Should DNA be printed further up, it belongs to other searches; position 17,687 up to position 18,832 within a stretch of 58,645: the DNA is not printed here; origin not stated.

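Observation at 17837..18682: Syntenic DapF carries Ser at both catalytic Cys positions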

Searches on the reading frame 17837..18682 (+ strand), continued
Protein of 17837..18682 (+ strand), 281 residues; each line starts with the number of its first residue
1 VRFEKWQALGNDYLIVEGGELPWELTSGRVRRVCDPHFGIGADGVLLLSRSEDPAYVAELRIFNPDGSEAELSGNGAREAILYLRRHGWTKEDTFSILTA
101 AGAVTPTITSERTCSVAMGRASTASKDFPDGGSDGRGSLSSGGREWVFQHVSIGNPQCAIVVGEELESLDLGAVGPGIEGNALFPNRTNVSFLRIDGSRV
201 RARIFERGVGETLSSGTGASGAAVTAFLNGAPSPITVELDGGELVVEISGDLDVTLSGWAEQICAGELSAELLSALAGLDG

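Call 22: search_protein_representatives(protein=window:17837-18679:+)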
Query: 281 residues. Proteins with E-value up to 0.001 (for the whole library): 17508; up to 1e-10: 9190; up to 1e-30: 677. The best 150 are listed.
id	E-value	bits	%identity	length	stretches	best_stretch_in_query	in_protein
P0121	2.6e-102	358.5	68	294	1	1-272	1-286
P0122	4.6e-98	344.6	62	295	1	1-271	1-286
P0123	2.5e-91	322.5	73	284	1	46-244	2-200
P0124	2.2e-81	289.9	51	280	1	1-274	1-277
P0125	4.9e-77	275.6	60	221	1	1-218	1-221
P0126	2.7e-76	273.2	72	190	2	131-278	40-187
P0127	2.1e-73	263.7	64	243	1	57-275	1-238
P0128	4.8e-73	262.5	79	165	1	118-280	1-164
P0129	1.5e-72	260.9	62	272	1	2-197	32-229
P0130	2.6e-71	256.8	49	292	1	3-277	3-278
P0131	2.0e-70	253.9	64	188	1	1-197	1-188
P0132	2.6e-69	250.3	66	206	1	1-174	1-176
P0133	1.7e-67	244.3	64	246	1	1-179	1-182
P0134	4.2e-67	243.0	68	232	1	1-177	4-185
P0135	4.3e-67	243.0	68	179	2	1-138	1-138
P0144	7.1e-61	222.6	53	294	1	1-273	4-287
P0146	9.4e-59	215.6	48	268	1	1-277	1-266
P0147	1.4e-58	215.0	43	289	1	2-273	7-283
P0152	1.3e-56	208.6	49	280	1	2-266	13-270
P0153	1.5e-56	208.4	50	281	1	1-276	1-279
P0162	1.5e-53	198.5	42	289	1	2-275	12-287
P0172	1.3e-50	189.0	68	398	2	1-91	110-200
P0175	5.6e-50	186.8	44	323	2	1-140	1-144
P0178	9.4e-50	186.1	43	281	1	1-277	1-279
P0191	4.8e-48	180.5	39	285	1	2-274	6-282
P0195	3.4e-47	177.7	52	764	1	1-201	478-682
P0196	8.5e-47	176.4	39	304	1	3-273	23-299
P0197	1.4e-46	175.7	43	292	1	2-277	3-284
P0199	1.5e-46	175.6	43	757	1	2-276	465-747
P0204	8.8e-46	173.1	39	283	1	2-276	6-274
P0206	1.7e-45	172.2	40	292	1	1-276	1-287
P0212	1.5e-44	169.0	43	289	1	1-269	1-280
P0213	1.8e-44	168.8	42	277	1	1-278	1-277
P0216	2.7e-44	168.2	47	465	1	2-237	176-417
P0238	3.5e-42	161.2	42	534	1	1-274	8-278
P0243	1.1e-41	159.6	52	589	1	50-249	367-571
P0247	2.0e-41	158.8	43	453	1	3-273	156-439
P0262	4.1e-40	154.4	39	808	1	1-272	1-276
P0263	5.2e-40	154.1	38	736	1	3-277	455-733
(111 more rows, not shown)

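Call 24: search_protein_families(library=pfam, proteins=[P0199, P0263, P0262, P0238, P0247, P0195, P0243, P0216, P0172], max_evalue=0.001)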
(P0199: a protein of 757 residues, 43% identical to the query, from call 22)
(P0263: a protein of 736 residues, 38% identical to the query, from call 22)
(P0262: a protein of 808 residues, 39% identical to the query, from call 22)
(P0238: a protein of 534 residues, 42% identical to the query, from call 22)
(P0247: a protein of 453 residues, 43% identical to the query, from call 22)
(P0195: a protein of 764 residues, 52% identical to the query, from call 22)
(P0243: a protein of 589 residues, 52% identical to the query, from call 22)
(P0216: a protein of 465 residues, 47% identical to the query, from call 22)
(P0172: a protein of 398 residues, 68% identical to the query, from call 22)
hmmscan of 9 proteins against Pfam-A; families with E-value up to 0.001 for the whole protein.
P0199 (757 aa): 3 families
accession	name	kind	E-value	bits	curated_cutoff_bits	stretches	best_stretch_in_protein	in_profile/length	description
PF02784.22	Orn_Arg_deC_N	-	3.2e-48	164.7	23.4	1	47-301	4-247/247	Pyridoxal-dependent decarboxylase, pyridoxal binding domain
PF01678.24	DAP_epimerase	-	3.1e-47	160.1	34.7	2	620-731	2-118/121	Diaminopimelate epimerase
PF00278.28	Orn_DAP_Arg_deC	-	9.2e-17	61.5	23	1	302-397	6-95/95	Pyridoxal-dependent decarboxylase, C-terminal sheet domain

P0263 (736 aa): 3 families
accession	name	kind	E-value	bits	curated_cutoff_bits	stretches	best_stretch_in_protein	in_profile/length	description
PF01678.24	DAP_epimerase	-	3e-51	173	34.7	2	457-573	3-118/121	Diaminopimelate epimerase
PF02784.22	Orn_Arg_deC_N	-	3.4e-39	135.1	23.4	1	68-308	12-247/247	Pyridoxal-dependent decarboxylase, pyridoxal binding domain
PF00278.28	Orn_DAP_Arg_deC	-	1e-14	55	23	1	101-398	5-95/95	Pyridoxal-dependent decarboxylase, C-terminal sheet domain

P0262 (808 aa): 4 families
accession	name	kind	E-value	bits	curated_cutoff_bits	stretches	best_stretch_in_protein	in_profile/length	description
PF01678.24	DAP_epimerase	-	2.1e-46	157.4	34.7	2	153-266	2-120/121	Diaminopimelate epimerase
PF08245.18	Mur_ligase_M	-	9.3e-41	140.4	24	1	403-627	1-199/200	Mur ligase middle domain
PF02875.26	Mur_ligase_C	-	6e-30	105.1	28.4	1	650-781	1-127/127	Mur ligase, glutamate ligase domain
PF01225.30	Mur_ligase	-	4.1e-05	24.3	21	0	317-390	1-94/95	Mur ligase family, catalytic domain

P0238 (534 aa): 11 families
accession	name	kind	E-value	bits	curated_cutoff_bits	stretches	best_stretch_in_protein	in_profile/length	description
PF01678.24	DAP_epimerase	-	9.3e-51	171.4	34.7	2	153-261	2-115/121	Diaminopimelate epimerase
PF13649.12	Methyltransf_25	-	2.9e-17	63.6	27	1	352-449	1-96/97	Methyltransferase domain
PF08242.18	Methyltransf_12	-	1.1e-14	55.4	30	1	353-452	1-98/98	Methyltransferase domain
PF08241.18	Methyltransf_11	-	1.5e-14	54.8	21.2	1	353-453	1-94/95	Methyltransferase domain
PF13847.12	Methyltransf_31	-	2.3e-14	53.8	27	1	349-456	4-111/145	Methyltransferase domain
PF13489.12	Methyltransf_23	-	2.7e-10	40.6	27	1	336-463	11-124/164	Methyltransferase domain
PF00891.24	Methyltransf_2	-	2.1e-07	30.9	22.3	1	337-480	54-189/210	O-methyltransferase domain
PF05401.17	NodS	-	5.8e-07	30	24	1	346-448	41-138/201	Nodulation protein S (NodS)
PF01209.24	Ubie_methyltran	-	6.4e-06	26.1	20.1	1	348-476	47-169/233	ubiE/COQ5 methyltransferase family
PF05175.20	MTS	-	3.8e-05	23.8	23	1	342-422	25-104/170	Methyltransferase small domain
PF08003.17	Methyltransf_9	-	0.00097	18.6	23.8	0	348-473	115-236/315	Protein of unknown function (DUF1698)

P0247 (453 aa): 2 families
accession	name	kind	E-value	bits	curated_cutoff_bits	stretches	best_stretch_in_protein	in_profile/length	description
PF01678.24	DAP_epimerase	-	5.3e-50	169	34.7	2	158-285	3-120/121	Diaminopimelate epimerase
PF06094.17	GGACT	-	9e-18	65.4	22.8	1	12-119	1-115/120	Gamma-glutamyl cyclotransferase, AIG2-like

P0195 (764 aa): 3 families
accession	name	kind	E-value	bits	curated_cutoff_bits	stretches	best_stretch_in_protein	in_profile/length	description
PF01678.24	DAP_epimerase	-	2.5e-11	44.2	34.7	1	482-601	3-119/121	Diaminopimelate epimerase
PF01715.23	IPPT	-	4.3e-07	30.3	23.6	1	363-440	163-242/243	IPP transferase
PF01938.26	TRAM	-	3.1e-06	27.4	21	1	94-137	2-44/61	TRAM domain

P0243 (589 aa): 2 families
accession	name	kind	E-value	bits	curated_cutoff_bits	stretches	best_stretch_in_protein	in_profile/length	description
PF01678.24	DAP_epimerase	-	8.1e-26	90.9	34.7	2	494-572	25-106/121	Diaminopimelate epimerase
PF01715.23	IPPT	-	3.2e-12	47.1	23.6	1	201-259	150-210/243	IPP transferase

P0216 (465 aa): 1 family
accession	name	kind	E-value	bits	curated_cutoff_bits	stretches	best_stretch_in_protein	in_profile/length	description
PF01678.24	DAP_epimerase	-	1.5e-17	64.2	34.7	1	179-297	3-119/121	Diaminopimelate epimerase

P0172 (398 aa): 2 families
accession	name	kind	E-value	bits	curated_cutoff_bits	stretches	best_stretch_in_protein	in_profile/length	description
PF01678.24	DAP_epimerase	-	1.3e-16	61.1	34.7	2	306-366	49-112/121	Diaminopimelate epimerase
PF01715.23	IPPT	-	7.6e-05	22.9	23.6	1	2-53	161-209/243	IPP transferase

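Call 25: list_cluster_members(proteins=[P0146, P0178, P0191, P0196, P0197, P0204, P0206, P0212, P0213, P0199])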
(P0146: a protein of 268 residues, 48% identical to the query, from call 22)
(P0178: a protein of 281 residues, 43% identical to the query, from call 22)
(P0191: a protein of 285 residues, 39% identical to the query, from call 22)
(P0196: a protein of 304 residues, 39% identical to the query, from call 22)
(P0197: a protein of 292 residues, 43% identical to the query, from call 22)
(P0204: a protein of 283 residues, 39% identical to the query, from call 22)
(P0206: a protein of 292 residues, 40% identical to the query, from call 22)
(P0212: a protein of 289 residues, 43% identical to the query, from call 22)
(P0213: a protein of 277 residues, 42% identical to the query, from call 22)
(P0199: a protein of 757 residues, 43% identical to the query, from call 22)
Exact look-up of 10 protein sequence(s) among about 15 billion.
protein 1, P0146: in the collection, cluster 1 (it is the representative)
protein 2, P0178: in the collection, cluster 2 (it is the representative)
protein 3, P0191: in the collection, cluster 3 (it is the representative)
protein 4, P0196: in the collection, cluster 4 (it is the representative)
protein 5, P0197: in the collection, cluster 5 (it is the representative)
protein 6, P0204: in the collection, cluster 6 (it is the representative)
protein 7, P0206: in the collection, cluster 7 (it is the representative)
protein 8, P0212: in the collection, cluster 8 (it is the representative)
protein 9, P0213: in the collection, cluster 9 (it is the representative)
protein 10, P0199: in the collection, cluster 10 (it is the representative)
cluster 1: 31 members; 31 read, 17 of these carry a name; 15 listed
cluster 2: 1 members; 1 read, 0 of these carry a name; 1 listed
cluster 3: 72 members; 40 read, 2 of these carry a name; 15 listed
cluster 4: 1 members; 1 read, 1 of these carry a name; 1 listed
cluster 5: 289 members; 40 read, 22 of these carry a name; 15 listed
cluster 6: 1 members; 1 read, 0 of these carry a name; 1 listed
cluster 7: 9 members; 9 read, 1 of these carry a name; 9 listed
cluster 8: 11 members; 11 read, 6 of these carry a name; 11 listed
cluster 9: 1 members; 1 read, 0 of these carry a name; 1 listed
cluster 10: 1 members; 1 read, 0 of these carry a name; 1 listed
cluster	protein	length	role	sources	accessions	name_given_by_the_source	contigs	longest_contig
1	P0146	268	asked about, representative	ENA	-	-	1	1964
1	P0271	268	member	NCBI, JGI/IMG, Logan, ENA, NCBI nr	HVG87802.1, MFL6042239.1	MAG: diaminopimelate epimerase [Gaiellales bacterium] | diaminopimelate epimerase | diaminopimelate epimerase [Gaiellales bacterium]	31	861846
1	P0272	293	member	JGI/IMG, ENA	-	diaminopimelate epimerase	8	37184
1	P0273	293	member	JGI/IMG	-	diaminopimelate epimerase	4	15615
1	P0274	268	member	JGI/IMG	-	diaminopimelate epimerase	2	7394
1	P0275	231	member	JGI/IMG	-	diaminopimelate epimerase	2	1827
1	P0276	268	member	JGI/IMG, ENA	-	diaminopimelate epimerase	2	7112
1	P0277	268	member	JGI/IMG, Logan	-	diaminopimelate epimerase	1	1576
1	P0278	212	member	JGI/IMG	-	diaminopimelate epimerase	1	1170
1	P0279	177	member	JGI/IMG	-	diaminopimelate epimerase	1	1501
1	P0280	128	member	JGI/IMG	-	diaminopimelate epimerase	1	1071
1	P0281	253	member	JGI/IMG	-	diaminopimelate epimerase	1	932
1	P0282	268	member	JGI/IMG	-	diaminopimelate epimerase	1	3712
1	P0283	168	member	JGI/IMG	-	diaminopimelate epimerase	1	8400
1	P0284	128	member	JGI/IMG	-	diaminopimelate epimerase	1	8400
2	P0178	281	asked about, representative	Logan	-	-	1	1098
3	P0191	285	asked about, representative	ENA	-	-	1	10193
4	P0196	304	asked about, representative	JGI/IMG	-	diaminopimelate epimerase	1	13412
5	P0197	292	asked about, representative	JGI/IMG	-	diaminopimelate epimerase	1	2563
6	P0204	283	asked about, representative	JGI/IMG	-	-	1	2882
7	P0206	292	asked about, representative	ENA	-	-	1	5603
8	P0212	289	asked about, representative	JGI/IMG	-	diaminopimelate epimerase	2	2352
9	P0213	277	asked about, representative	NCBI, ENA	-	-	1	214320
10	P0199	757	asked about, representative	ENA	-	-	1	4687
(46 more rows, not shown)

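Call 30: list_cluster_members(proteins=[P0121, P0122, P0124, P0130, P0144, P0147, P0162, P0175, P0153, P0152])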
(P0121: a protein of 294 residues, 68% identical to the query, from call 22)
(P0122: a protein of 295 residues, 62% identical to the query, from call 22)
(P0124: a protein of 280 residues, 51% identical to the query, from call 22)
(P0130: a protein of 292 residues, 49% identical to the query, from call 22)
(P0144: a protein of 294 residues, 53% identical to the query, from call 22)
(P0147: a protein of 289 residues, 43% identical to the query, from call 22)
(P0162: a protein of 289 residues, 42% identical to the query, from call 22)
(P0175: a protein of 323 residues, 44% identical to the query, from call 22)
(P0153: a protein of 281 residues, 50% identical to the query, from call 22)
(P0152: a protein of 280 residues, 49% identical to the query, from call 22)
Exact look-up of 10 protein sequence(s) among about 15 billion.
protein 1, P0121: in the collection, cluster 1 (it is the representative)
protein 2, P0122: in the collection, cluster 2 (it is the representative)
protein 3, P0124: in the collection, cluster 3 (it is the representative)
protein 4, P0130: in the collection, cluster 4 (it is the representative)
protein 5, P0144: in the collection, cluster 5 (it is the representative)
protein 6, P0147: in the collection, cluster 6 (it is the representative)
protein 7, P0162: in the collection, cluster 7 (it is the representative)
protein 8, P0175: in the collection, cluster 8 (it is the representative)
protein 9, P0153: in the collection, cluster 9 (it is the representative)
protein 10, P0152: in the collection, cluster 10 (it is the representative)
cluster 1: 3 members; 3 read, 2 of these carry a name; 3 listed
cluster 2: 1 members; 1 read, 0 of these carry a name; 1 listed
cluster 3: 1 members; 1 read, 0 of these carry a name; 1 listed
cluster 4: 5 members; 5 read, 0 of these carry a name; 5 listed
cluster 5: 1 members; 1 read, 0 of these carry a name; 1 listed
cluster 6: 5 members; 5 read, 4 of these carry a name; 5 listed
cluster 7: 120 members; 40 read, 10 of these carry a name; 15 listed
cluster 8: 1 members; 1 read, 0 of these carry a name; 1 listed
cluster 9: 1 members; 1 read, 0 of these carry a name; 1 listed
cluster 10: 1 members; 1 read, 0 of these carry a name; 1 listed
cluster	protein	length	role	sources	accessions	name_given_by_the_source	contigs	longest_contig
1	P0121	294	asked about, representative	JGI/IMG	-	-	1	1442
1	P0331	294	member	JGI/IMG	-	diaminopimelate epimerase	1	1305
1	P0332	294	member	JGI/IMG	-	diaminopimelate epimerase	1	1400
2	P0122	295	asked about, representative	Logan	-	-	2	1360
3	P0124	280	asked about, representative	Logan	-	-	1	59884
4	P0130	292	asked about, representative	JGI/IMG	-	-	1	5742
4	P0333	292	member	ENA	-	-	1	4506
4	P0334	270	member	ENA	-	-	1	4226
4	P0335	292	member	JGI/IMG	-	-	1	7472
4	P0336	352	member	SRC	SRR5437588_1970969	-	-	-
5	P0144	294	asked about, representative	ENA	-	-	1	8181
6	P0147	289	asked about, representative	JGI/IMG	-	diaminopimelate epimerase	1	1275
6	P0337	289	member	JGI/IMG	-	diaminopimelate epimerase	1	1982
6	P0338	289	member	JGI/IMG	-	diaminopimelate epimerase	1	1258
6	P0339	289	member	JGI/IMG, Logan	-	diaminopimelate epimerase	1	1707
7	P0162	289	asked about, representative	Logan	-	-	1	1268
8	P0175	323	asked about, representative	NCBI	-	-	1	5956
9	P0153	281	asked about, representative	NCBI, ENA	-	-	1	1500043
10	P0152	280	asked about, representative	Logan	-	-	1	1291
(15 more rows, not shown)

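Call 31: find_encoding_contigs(protein=P0271, flank=10000, max_places=3)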
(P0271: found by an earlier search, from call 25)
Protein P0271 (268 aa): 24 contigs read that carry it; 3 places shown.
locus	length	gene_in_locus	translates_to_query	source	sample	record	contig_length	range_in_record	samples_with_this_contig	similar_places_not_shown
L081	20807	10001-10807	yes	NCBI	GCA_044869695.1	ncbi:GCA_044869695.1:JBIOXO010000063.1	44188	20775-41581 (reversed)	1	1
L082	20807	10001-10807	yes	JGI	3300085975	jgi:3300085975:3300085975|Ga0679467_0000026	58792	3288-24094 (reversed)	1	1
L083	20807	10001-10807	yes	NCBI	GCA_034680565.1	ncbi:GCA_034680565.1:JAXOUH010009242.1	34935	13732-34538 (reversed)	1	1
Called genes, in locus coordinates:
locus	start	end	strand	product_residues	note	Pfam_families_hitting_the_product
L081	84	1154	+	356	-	PF00154:RecA_N, PF08423:Rad51, PF06745:ATPase (faint), PF27531:MT3502_N (weak), PF21096:RecA_C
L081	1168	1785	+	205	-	PF21982:RecX_HTH1, PF21981:RecX_HTH3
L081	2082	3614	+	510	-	PF12072:RNase_Y_N, PF00013:KH_1 (weak), PF01966:HD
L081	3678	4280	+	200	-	-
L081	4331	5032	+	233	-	PF00072:Response_reg, PF00486:Trans_reg_C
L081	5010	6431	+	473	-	PF00672:HAMP, PF00512:HisKA, PF02518:HATPase_c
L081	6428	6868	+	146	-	-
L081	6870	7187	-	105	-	PF22277:EncFtn-like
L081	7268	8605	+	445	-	PF00919:UPF0004, PF04055:Radical_SAM, PF01938:TRAM (weak)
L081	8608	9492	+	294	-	PF01745:IPT (weak), PF01715:IPPT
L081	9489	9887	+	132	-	-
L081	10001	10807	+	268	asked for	PF01678:DAP_epimerase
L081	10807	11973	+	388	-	PF00155:Aminotran_1_2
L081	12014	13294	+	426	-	PF03193:RsgA_GTPase (faint), PF13167:GTP-bdg_N, PF16360:GTP-bdg_M, PF01926:MMR_HSR1, PF02421:FeoB_N, PF16897:MMR_HSR1_Xtn (weak), PF19275:HflX_C (weak)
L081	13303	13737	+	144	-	PF00692:dUTPase, PF22769:DCD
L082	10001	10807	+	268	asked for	PF01678:DAP_epimerase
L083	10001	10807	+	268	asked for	PF01678:DAP_epimerase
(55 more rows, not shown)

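Call 32: find_encoding_contigs(protein=P0199, flank=5000, max_places=2)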
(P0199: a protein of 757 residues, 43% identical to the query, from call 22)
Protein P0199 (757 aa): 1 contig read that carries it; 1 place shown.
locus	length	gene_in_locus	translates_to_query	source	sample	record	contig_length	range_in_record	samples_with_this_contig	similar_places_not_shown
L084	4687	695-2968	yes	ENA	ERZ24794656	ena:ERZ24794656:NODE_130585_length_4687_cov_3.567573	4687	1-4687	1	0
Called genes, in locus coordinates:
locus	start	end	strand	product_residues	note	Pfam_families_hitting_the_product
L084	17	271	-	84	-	-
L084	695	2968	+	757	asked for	PF00278:Orn_DAP_Arg_deC, PF02784:Orn_Arg_deC_N, PF01678:DAP_epimerase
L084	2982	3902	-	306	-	PF04041:Glyco_hydro_130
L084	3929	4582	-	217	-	PF03006:HlyIII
